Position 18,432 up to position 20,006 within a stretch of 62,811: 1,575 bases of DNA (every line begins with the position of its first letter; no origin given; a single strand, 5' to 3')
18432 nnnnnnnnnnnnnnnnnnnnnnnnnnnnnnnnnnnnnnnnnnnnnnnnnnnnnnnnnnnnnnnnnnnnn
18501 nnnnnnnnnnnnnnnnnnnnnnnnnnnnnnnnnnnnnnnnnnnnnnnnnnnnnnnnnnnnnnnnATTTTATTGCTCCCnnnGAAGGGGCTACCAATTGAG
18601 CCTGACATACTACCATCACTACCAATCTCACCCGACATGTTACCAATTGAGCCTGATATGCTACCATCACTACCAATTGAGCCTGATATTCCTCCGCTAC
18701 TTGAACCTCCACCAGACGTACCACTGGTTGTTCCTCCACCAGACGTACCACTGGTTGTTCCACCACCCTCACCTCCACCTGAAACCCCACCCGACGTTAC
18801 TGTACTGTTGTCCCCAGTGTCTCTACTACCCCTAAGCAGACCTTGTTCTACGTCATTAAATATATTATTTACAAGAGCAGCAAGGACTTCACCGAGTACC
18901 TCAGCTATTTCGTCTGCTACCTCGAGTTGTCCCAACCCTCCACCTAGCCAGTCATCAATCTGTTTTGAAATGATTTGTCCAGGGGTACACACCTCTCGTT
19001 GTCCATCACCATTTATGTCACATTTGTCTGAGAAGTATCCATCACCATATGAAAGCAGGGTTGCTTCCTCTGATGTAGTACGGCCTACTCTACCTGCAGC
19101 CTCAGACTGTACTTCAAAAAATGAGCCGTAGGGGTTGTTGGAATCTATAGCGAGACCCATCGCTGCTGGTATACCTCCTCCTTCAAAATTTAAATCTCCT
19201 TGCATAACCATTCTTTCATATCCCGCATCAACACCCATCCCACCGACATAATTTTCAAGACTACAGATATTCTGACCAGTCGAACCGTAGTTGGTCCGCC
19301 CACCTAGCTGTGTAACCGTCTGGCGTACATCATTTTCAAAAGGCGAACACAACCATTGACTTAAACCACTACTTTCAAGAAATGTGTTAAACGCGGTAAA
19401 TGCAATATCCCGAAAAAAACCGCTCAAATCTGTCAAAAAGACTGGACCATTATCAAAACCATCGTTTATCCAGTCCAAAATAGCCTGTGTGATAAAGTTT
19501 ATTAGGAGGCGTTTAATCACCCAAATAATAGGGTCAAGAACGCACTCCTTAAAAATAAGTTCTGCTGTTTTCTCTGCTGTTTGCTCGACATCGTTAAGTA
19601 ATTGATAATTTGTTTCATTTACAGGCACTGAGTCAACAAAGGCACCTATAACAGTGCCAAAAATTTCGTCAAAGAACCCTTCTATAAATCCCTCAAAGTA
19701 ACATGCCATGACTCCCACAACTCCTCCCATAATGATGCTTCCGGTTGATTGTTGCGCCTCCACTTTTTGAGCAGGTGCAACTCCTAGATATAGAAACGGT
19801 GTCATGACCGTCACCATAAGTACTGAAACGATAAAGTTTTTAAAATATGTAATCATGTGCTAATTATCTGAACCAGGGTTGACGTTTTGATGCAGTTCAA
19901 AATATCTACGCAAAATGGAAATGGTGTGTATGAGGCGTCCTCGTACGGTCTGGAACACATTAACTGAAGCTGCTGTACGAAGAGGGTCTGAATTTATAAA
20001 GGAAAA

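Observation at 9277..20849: Eleven-gene minimal type IV secretion-like operon with unusual partners and no coupling protein or relaxase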

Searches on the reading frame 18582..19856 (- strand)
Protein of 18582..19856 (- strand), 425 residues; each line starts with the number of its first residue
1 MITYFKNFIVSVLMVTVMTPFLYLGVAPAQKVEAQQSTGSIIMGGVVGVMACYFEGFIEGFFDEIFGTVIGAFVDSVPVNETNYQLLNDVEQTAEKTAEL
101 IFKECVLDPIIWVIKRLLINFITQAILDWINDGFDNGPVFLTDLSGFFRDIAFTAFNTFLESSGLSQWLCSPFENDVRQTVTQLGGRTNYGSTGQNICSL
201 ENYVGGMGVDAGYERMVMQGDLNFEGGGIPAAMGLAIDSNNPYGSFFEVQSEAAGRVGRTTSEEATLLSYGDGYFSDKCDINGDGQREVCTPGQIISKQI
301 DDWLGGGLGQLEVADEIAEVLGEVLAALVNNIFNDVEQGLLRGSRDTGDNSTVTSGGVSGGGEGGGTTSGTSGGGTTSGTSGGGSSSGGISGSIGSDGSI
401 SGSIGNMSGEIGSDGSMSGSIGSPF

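Call 4: search_protein_families(library=pfam, max_evalue=1, proteins=[window:18582-19856:-])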
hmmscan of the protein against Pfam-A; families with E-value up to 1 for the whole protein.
window:18582-19856:- (425 aa): 0 families

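Call 5: search_protein_families(library=ncbifam, max_evalue=1, proteins=[window:18582-19856:-])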
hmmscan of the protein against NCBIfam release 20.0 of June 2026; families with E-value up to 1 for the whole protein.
window:18582-19856:- (425 aa): 0 families

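Call 37: search_protein_families(library=pfam, alignment_id=A4, max_evalue=0.1)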
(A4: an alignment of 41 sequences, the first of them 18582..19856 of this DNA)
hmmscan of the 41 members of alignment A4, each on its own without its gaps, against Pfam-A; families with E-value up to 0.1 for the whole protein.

A. member 1, window:18582-19856:- (425 aa): 0 families

B. families by the number of members that match (of 41 scanned): 21 families
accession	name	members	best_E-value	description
PF22633.2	F5_F8_type_C_2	7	2.7e-12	NedA-like, galactose-binding domain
PF00754.31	F5_F8_type_C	6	4e-08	F5/8 type C domain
PF16403.11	Bact_surface_Ig-like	2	9.7e-20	Bacterial surface protein, Ig-like domain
PF00041.27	fn3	1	1.5e-10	Fibronectin type III domain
PF17957.7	Big_7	1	2e-05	Bacterial Ig domain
PF25788.1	Ig_Rha78A_N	1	0.0011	Rha78A-like, N-terminal immunoglobulin domain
PF07765.17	KIP1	1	0.0016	KIP1-like protein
PF00801.26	PKD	1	0.0019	PKD domain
PF25014.1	NET2A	1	0.0052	NET2A-like domain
PF23702.2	ARM_ECM29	1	0.0072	ECM29, ARM-like repeats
PF18911.6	PKD_4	1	0.0081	PKD domain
PF11106.13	YjbE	1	0.01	Exopolysaccharide production protein YjbE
PF16072.10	DUF4813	1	0.015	Domain of unknown function (DUF4813)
PF13075.11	DUF3939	1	0.019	Protein of unknown function (DUF3939)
PF05783.17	DLIC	1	0.021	Dynein light intermediate chain (DLIC)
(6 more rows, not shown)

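Call 38: search_solved_structures(query=A4, max_evalue=1)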
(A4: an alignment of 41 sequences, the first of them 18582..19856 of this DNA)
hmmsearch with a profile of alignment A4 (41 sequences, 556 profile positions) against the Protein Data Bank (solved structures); distinct sequences matched with E-value up to 1: 1.
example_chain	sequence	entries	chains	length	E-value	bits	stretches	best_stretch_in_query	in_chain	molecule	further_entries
5ew5_A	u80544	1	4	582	0.56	12.4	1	338-476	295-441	Colicin-E9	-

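Call 52: find_homologous_proteins(query=A4, max_evalue=0.00001)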
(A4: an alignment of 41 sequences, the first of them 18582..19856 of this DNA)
Query A4 (41 sequences) (425 aa, profile of the alignment): 15 proteins with E <= 0.00001 among 8000 candidates.
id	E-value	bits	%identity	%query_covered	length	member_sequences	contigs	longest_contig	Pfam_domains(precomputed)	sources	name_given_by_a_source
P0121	8.8e-101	357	19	61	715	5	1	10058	PF00041.28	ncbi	-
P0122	3.0e-95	339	23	57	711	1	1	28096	PF00041.28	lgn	-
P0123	4.4e-90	321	20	62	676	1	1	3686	PF00041.28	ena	-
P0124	1.3e-89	320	20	68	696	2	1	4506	PF00041.28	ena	-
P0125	2.6e-81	292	100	97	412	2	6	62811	-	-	-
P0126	3.1e-81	292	86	83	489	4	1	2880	-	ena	-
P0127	3.6e-81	292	23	62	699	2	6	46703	PF00041.28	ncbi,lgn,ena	ncbi:MAG: fibronectin type III domain-containing protein [Patescibacteria group bacterium]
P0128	1.8e-80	290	86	86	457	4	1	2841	-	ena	-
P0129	2.1e-80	289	26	69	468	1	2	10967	-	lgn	-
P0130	3.4e-74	269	20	58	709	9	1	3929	PF00041.28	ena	-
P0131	2.1e-73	266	62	85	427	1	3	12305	-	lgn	-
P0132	1.4e-65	241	49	81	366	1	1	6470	-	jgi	jgi:hypothetical protein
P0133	2.3e-59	220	51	85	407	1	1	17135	-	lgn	-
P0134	2.7e-48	184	21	72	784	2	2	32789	-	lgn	-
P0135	1.4e-40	158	68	51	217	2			-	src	-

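Call 57: predict_structure(alignment_id=A8)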
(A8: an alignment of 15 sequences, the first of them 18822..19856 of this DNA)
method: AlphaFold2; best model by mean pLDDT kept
length: 345 residues; sequences in the alignment: 15
mean_pLDDT: 41.0   pTM: 0.24
mean pLDDT of the five models: 41.0, 38.9, 38.7, 37.6, 35.0
residues with pLDDT >= 90: 0; 70-90: 0; 50-70: 75; < 50: 270
segments of 3 or more residues with pLDDT < 50: 1-5, 18-116, 129-142, 168-178, 180-247, 269-281, 286-315, 320-322, 327-345
pLDDT, mean of each block of 10 residues (from residue 1): 51 48 30 23 24 28 29 26 31 36 40 49 50 40 53 60 52 47 40 29 35 35 33 37 45 55 53 44 50 46 42 48 47 42 34
secondary structure, 60 per line:
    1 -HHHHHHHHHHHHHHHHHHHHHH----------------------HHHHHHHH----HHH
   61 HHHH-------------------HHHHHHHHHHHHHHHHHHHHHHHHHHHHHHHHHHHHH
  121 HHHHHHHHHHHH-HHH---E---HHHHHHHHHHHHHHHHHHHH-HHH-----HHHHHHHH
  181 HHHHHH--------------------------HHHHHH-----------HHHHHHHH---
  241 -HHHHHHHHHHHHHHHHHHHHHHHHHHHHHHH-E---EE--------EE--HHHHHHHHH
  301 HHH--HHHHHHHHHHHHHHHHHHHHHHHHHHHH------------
elements in order: H2-23 H46-53 H58-64 H84-132 H144-163 H173-186 H213-218 H230-237 H242-272 H292-303 H306-333

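Call 84: find_encoding_contigs(protein=P0134, flank=10000, max_places=2)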
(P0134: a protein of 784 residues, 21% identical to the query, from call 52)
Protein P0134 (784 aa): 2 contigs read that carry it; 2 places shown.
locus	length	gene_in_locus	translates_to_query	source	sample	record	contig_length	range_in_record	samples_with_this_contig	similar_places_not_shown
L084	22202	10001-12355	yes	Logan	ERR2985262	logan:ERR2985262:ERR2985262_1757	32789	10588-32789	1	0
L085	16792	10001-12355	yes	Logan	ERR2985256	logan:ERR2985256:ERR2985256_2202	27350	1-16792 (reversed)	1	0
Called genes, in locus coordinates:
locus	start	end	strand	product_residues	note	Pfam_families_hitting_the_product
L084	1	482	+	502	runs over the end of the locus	PF13541:ChlI, PF00004:AAA (faint), PF00158:Sigma54_activat (faint), PF01078:Mg_chelatase, PF07728:AAA_5, PF00493:MCM (weak), PF13335:Mg_chelatase_C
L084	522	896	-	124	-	-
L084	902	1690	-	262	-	PF01471:PG_binding_1 (weak)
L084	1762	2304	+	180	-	-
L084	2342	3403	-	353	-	PF23446:LysM1_NFP_LYK (faint), PF23473:LysM3_LYK4_5 (weak), PF01476:LysM, PF01551:Peptidase_M23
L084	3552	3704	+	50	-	-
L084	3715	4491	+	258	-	-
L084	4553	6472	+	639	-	PF00580:UvrD-helicase, PF13245:AAA_19, PF13604:AAA_30 (faint), PF01443:Viral_helicase1 (faint), PF13361:UvrD_C, PF13538:UvrD_C_2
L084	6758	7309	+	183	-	PF01300:Sua5_yciO_yrdC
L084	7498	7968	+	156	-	-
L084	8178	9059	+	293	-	PF00398:RrnaAD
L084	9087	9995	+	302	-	-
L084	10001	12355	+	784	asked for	-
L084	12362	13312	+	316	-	-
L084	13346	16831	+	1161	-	-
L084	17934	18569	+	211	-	PF26593:TraC-like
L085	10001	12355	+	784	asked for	-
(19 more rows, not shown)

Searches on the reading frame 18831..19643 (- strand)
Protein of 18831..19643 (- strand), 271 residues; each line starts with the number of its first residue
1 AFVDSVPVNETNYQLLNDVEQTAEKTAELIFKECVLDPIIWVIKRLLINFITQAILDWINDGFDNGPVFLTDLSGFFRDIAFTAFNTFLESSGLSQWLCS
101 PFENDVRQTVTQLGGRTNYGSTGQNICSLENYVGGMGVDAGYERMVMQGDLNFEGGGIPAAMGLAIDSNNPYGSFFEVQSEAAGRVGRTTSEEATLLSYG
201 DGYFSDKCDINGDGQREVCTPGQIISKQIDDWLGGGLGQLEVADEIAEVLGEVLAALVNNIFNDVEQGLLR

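Call 60: find_homologous_proteins(query=A9, max_evalue=1e-8)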
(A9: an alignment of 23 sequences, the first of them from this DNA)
Query A9 (23 sequences) (271 aa, profile of the alignment): 19 proteins with E <= 1e-8 among 8000 candidates.
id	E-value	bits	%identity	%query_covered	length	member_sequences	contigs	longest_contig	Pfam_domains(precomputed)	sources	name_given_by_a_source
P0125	4.0e-67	244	100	100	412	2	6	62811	-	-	-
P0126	9.6e-66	240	89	99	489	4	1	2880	-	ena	-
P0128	5.9e-64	234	87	99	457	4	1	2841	-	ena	-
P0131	2.9e-61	225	67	99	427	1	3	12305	-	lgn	-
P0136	7.3e-57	211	22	87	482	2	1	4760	-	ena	-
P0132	2.1e-55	206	53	97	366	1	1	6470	-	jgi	jgi:hypothetical protein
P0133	1.9e-48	183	53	96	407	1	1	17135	-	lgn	-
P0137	1.5e-44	170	48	99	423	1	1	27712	-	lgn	-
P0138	6.8e-42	162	44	99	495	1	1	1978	-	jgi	-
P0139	4.0e-41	159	42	100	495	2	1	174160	-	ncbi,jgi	-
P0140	5.6e-34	136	20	88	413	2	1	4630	-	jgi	-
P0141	1.3e-33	135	19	87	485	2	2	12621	-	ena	-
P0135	6.3e-30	122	70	53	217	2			-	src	-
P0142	9.1e-30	122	21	96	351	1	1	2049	-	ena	-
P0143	4.5e-27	113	23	26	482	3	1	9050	-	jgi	-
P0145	2.4e-23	101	22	86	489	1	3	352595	-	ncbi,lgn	-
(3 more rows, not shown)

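Call 73: predict_structure(alignment_id=A11)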
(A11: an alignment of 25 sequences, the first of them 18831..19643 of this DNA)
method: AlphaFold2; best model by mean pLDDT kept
length: 271 residues; sequences in the alignment: 25
mean_pLDDT: 66.2   pTM: 0.50
mean pLDDT of the five models: 66.2, 60.9, 57.9, 57.4, 55.2
residues with pLDDT >= 90: 0; 70-90: 125; 50-70: 98; < 50: 48
segments of 3 or more residues with pLDDT < 50: 1-9, 117-142, 264-268
pLDDT, mean of each block of 10 residues (from residue 1): 42 54 63 75 79 81 80 80 79 64 66 55 36 42 56 54 54 68 79 86 85 82 82 71 68 63 48 37
secondary structure, 60 per line:
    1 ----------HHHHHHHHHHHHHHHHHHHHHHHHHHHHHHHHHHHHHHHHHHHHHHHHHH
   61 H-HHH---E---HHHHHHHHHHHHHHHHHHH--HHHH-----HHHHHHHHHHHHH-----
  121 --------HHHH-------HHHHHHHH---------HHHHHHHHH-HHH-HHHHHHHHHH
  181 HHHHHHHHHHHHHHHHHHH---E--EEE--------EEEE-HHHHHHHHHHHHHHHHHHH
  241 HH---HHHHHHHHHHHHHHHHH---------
elements in order: H11-61 H73-91 H94-97 H103-115 H129-132 H140-147 H157-165 H171-199 E206-208 E217-220 H222-242 H246-262

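Call 75: fold_search(model_id=the predicted structure, library=pdb)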
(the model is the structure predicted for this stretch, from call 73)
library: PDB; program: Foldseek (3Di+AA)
matches with E <= 10: 30; with E <= 0.001: 0
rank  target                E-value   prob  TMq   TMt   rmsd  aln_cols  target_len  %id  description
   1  9cpc_3R               2.8e+00  0.08  0.25  0.25  33.9       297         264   11  Atomic model of porcine brain ventricles cilia doublet microtubule (48-nm periodicity) (released 2024-10-23)
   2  5x3r_B                2.8e+00  0.04  0.14  0.18  27.9       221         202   13  Crystal structure of the SmcR complexed with QStatin (released 2018-01-24)
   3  5xf1_B                3.8e+00  0.02  0.12  0.08  23.7       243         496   15  Structure of the Full-length glucagon class B G protein-coupled receptor (released 2017-05-24)
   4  5n6r_MODEL_1_A        4.3e+00  0.02  0.14  0.16  27.7       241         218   11  Solution structure of the Dbl-homology domain of Bcr-Abl (released 2017-12-27)
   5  9hps_A                4.5e+00  0.03  0.11  0.18  17.9       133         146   16  Human BclxLdeltaLT-VDAC1-N fusion protein complex structure (released 2025-09-17)
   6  6waf_A                5.3e+00  0.02  0.14  0.18  27.7       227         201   11  Crystal Structure of SmcR N55I from Vibrio vulnificus (released 2020-06-17)
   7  6crq_C                5.9e+00  0.03  0.11  0.22  20.1       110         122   17  Glutaraldehyde-treated BG505 SOSIP.664 Env in complex with PGV04 Fab (released 2018-04-18)
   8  8glv_DA               5.9e+00  0.01  0.12  0.02  40.9       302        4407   14  96-nm repeat unit of doublet microtubules from Chlamydomonas reinhardtii flagella (released 2023-05-31)
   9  8snb_8S               6.2e+00  0.04  0.23  0.21  24.5       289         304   12  atomic model of sea urchin sperm doublet microtubule (48-nm periodicity) (released 2023-06-28)
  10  5xez_A                6.5e+00  0.02  0.14  0.08  23.4       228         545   12  Structure of the Full-length glucagon class B G protein-coupled receptor (released 2017-05-24)
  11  1fft_C                6.5e+00  0.02  0.15  0.19  30.8       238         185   11  The structure of ubiquinol oxidase from Escherichia coli (released 2000-10-18)
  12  8xqi_B                6.5e+00  0.01  0.11  0.10  28.1       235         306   13  Cryo-EM structure of human dimeric Apelin receptor. (released 2025-01-22)
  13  6knm_B                6.5e+00  0.01  0.12  0.10  27.8       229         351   10  Apelin receptor in complex with single domain antibody (released 2020-01-29)
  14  6ixv_C                6.9e+00  0.02  0.15  0.17  25.1       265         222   14  Crystal structure of SH3BP5-Rab11a (released 2019-03-20)
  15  9lqt_A                6.9e+00  0.01  0.11  0.10  27.1       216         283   13  Cryo-EM structure of the Apo-state APLNR homodimer (released 2026-02-04)
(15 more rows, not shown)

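Call 81: fold_search(model_id=the predicted structure, library=viral)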
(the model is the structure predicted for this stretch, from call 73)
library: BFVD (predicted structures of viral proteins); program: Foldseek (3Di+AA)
matches with E <= 10: 56; with E <= 0.001: 0
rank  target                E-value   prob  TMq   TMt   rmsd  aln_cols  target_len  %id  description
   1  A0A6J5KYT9            1.8e+00  0.04  0.13  0.10  25.2       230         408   10  Uncharacterized protein [uncultured Caudovirales phage]
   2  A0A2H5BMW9            2.2e+00  0.04  0.13  0.07  32.3       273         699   11  Uncharacterized protein [Vibrio phage VEN]
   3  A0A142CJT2            2.2e+00  0.04  0.12  0.14  20.0       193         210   12  (no name in the UniProt tables at hand)
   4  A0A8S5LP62            2.3e+00  0.06  0.17  0.08  28.2       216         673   12  Minor capsid protein [Siphoviridae sp. ctl0E3]
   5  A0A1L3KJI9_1          2.9e+00  0.05  0.18  0.05  32.2       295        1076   14  (no name in the UniProt tables at hand)
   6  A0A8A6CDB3            3.2e+00  0.05  0.14  0.12  32.6       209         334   15  (no name in the UniProt tables at hand)
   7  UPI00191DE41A         3.7e+00  0.03  0.11  0.05  17.8       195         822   16  (no name look-up for this kind of identifier)
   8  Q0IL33                3.7e+00  0.02  0.14  0.13  43.2       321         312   11  ORF86 [Leucania separata nucleopolyhedrovirus]
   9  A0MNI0                3.9e+00  0.02  0.12  0.10  34.4       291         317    7  (no name in the UniProt tables at hand)
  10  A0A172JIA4            4.2e+00  0.03  0.17  0.17  34.6       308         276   15  Uncharacterized protein [Bacillus phage AR9]
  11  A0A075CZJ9            4.2e+00  0.03  0.16  0.14  34.5       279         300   11  Membrane protein EE40 [Elephant endotheliotropic herpesvirus 5]
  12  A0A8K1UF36            4.6e+00  0.02  0.14  0.13  25.0       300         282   12  (no name in the UniProt tables at hand)
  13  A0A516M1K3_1          4.9e+00  0.03  0.18  0.07  26.7       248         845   14  (no name in the UniProt tables at hand)
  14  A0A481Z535            4.9e+00  0.03  0.14  0.19  30.1       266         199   10  Transmembrane protein [Pithovirus LCPAC102]
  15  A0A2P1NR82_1          4.9e+00  0.02  0.14  0.06  31.1       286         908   11  (no name in the UniProt tables at hand)
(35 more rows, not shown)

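Call 82: search_protein_representatives(alignment_id=A11)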
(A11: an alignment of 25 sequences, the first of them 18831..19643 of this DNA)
Query: 25 sequences, 564 profile positions. Proteins with E-value up to 0.001 (for the whole library): 5526; up to 1e-10: 4534; up to 1e-30: 2059. The best 150 are listed.
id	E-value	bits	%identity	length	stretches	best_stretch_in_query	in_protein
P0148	6.2e-184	629.4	-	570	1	49-564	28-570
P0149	1.1e-172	592.3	-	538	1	48-552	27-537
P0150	5.2e-172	590.1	-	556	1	5-553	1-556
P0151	1.9e-160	551.9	-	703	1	1-552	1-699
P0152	1.8e-157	542.1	-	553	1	5-552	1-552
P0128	1.9e-140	485.9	-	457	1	1-449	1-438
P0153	1.6e-139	482.8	-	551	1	47-552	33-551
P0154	1.9e-139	482.6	-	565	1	15-553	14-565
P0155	1.6e-136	473.0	-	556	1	8-552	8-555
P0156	2.5e-136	472.3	-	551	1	6-552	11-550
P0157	1.8e-135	469.5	-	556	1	8-552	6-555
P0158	2.2e-135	469.2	-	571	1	6-554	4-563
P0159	2.4e-135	469.1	-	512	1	53-552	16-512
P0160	4.0e-135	468.3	-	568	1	11-555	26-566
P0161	7.0e-135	467.5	-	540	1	47-553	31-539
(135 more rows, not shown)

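Call 83: find_encoding_contigs(protein=P0145, flank=10000, max_places=2)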
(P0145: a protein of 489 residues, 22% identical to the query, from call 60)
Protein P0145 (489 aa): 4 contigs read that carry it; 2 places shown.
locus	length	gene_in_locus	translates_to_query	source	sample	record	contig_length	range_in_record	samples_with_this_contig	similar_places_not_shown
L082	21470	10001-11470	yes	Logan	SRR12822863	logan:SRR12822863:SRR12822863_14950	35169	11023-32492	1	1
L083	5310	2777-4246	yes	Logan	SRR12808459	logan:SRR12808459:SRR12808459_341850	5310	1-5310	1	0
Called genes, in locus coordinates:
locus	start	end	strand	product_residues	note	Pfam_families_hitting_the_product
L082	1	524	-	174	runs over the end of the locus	PF00156:Pribosyltran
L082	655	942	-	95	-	-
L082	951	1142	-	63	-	-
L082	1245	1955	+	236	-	PF01978:TrmB (weak)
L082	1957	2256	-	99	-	PF02656:DUF202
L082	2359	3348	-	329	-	PF01068:DNA_ligase_A_M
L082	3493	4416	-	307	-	PF01476:LysM, PF23473:LysM3_LYK4_5 (faint), PF01476:LysM, PF01551:Peptidase_M23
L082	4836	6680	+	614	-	PF00580:UvrD-helicase, PF01443:Viral_helicase1 (faint), PF13086:AAA_11 (weak), PF13245:AAA_19, PF13361:UvrD_C, PF13538:UvrD_C_2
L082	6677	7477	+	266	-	PF00398:RrnaAD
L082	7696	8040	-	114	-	-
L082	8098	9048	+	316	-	-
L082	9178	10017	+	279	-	-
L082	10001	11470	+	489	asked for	-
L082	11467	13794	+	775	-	-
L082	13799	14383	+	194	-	-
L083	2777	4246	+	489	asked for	-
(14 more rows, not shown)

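Call 91: search_dna_similar(query=window:18831-19643:-, collection=plasmids, mode=protein, max_evalue=0.01, max_rows=8)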
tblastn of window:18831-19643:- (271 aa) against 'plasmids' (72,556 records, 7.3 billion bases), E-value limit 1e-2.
No match.
